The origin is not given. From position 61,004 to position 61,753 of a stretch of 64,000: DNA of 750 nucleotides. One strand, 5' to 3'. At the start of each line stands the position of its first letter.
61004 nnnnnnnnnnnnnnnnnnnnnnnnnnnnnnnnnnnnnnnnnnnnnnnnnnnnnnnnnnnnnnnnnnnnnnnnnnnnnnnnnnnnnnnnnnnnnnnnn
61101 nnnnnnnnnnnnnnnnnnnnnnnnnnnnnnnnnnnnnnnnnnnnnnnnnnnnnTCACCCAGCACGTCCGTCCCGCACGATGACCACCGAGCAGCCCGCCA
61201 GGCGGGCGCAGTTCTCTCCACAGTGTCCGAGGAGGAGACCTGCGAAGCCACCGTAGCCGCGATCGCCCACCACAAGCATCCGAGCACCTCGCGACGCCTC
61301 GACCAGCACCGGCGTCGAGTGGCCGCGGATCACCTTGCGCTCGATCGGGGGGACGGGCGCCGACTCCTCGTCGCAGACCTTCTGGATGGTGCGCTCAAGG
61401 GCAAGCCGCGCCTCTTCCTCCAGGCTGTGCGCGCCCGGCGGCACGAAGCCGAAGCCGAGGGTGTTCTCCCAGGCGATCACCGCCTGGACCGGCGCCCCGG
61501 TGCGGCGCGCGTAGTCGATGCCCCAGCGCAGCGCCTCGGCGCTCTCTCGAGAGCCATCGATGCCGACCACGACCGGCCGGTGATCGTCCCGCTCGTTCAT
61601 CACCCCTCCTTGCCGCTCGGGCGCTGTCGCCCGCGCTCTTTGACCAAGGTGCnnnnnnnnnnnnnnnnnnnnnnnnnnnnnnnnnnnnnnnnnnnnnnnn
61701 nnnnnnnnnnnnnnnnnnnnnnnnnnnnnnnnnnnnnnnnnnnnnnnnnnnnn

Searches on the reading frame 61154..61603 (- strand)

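Call 79: search_protein_families(library=pfam, proteins=[window:61154-61603:-], max_evalue=0.00001)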
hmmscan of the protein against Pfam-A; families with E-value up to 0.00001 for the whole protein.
window:61154-61603:- (149 aa): 1 family
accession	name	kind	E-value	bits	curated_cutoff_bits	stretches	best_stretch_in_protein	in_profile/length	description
PF00582.32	Usp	-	8.1e-22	78.7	24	1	9-144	3-141/141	Universal stress protein family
